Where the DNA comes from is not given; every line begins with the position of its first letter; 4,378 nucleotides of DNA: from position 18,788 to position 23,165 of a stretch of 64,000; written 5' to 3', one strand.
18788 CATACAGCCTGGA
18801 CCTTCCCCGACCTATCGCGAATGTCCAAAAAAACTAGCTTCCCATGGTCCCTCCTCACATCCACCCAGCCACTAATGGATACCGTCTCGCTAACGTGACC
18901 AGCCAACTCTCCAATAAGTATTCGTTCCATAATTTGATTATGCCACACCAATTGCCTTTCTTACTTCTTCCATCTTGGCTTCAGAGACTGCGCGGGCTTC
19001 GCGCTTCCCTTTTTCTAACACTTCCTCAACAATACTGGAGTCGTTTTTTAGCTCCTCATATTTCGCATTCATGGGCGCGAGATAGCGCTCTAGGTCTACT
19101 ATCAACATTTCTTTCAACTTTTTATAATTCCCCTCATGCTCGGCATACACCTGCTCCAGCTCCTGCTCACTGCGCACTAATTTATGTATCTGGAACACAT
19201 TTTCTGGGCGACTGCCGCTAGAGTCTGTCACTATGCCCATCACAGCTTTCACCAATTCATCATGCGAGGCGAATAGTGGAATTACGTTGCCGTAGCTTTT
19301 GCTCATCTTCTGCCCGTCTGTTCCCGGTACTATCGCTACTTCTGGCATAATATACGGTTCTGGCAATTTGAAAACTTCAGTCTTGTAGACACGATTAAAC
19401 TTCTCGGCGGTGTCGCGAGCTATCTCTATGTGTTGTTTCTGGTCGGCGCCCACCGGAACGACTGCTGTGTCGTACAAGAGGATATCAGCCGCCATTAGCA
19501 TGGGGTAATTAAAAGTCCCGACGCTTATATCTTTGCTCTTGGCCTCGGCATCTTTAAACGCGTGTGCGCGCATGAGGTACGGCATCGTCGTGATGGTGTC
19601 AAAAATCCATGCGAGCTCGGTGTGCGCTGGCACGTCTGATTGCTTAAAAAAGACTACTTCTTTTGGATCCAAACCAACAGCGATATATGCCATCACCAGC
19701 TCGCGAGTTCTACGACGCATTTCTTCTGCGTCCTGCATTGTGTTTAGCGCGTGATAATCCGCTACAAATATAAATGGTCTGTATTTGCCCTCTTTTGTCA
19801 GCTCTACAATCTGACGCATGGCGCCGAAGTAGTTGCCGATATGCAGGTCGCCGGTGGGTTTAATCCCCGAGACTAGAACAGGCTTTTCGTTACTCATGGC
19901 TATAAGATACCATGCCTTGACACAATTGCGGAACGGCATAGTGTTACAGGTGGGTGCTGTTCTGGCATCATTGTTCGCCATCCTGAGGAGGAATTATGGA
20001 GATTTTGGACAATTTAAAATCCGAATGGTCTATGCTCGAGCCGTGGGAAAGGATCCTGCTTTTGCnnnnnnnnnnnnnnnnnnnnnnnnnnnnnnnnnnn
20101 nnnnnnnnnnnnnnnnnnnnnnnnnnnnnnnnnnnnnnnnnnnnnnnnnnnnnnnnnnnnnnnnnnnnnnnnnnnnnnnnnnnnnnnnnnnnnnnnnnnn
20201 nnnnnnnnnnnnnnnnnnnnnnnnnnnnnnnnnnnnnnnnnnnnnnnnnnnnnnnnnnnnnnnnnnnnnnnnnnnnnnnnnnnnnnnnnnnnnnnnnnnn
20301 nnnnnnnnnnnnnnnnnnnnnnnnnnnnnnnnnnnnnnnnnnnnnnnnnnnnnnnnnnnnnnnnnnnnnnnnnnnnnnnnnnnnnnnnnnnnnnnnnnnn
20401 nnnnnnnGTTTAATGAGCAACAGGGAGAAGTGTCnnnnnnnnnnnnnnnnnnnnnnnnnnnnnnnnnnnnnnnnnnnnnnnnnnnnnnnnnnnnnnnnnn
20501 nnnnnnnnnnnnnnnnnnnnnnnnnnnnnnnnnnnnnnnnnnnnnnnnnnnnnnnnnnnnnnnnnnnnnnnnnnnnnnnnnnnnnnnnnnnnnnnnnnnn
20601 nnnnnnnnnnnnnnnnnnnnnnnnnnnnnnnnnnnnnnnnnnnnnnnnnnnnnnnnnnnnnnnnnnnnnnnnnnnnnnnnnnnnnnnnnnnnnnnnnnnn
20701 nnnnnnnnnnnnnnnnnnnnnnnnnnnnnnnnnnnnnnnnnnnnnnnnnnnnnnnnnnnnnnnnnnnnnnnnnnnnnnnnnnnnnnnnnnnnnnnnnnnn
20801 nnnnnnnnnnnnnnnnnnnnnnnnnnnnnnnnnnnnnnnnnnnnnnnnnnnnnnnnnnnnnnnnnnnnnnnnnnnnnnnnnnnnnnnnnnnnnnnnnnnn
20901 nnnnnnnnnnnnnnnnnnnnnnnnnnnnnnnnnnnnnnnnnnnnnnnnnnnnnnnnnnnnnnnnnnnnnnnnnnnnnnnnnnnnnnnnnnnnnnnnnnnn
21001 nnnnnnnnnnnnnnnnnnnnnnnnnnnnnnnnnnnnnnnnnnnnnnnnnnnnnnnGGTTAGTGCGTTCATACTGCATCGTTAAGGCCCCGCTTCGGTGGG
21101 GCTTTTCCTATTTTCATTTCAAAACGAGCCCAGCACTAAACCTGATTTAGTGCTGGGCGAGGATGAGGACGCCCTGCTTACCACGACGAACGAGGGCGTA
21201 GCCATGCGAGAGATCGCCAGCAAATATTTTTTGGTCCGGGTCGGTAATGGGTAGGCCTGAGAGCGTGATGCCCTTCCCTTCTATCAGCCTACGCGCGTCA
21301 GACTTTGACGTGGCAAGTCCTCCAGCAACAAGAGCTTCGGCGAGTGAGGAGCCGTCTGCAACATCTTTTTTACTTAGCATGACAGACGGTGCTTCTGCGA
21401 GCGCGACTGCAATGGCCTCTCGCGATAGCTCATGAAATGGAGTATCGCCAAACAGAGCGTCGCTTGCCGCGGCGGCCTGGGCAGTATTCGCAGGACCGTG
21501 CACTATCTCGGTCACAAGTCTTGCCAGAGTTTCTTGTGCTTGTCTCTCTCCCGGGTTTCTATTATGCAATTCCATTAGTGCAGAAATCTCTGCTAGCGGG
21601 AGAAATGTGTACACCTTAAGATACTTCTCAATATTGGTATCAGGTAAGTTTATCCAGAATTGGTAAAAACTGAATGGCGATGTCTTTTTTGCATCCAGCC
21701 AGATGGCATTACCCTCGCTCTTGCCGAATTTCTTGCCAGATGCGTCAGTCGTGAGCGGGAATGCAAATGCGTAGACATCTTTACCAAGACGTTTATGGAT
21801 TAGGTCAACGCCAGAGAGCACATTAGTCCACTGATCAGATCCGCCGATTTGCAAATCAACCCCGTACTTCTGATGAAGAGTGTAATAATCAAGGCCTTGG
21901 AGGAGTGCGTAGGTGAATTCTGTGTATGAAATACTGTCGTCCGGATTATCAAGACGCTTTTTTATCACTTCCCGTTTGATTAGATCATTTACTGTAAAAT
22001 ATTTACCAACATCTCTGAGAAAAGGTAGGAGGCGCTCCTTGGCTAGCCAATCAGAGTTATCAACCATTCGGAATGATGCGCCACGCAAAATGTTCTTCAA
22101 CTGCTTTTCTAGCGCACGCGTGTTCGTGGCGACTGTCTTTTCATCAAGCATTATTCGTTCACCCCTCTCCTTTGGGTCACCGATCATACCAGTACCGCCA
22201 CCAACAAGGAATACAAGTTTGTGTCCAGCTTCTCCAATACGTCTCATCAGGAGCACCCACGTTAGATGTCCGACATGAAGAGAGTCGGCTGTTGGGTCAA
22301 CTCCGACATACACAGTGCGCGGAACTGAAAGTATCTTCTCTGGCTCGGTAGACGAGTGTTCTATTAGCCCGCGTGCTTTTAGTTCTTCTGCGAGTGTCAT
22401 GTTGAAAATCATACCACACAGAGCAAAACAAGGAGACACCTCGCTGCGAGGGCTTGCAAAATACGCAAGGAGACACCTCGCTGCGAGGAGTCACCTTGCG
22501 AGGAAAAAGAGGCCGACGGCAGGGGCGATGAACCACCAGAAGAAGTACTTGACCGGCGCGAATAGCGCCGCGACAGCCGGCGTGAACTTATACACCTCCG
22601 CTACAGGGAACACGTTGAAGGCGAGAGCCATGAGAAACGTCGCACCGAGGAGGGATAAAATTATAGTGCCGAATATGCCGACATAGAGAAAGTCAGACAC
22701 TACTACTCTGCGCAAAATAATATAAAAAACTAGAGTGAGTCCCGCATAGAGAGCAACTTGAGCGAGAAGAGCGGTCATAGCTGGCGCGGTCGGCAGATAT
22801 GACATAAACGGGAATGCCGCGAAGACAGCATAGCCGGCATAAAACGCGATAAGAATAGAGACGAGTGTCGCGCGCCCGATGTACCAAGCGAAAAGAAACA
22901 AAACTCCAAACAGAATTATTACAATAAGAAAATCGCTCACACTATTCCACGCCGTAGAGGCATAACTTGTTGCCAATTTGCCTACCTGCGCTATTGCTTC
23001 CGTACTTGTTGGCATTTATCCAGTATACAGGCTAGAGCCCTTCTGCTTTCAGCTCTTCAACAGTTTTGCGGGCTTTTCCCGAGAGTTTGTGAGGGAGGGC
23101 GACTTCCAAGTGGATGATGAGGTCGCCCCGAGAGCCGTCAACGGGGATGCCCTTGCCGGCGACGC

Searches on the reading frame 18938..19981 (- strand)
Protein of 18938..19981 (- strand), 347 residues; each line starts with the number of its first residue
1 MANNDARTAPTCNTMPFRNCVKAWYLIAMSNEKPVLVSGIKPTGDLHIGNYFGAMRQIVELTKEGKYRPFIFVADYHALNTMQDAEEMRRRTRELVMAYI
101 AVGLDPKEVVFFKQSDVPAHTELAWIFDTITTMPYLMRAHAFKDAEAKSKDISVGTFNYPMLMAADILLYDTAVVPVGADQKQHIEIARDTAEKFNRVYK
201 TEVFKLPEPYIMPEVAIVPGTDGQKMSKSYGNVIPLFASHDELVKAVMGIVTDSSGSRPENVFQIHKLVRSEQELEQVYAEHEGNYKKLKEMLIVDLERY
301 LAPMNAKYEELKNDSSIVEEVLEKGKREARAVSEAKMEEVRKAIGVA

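Call 96: search_protein_families(library=pfam, proteins=[window:18938-19981:-], max_evalue=0.001)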
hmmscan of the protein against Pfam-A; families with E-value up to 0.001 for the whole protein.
window:18938-19981:- (347 aa): 1 family
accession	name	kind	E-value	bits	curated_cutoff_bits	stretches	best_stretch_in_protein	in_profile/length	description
PF00579.31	tRNA-synt_1b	-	7.4e-64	216.3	21.1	1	30-293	2-266/292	tRNA synthetases class I (W and Y)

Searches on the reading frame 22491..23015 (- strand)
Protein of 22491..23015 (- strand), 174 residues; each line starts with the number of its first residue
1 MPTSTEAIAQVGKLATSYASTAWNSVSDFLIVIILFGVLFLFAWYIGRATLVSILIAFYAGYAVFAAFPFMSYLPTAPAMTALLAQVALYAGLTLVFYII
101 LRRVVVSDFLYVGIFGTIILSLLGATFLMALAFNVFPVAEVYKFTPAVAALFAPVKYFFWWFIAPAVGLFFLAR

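Call 12: search_protein_families(library=pfam, proteins=[window:22491-23015:-], max_evalue=1)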
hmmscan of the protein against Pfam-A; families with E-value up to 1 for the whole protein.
window:22491-23015:- (174 aa): 2 families
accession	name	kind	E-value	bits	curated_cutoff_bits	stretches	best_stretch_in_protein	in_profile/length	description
PF05552.17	MS_channel_1st_1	-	0.034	14.5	22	1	19-49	3-33/50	Mechanosensitive ion channel, conserved TM helix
PF19199.5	Phage_coatGP8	-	0.1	13.2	24.6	1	4-28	27-51/69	Phage major coat protein, Gp8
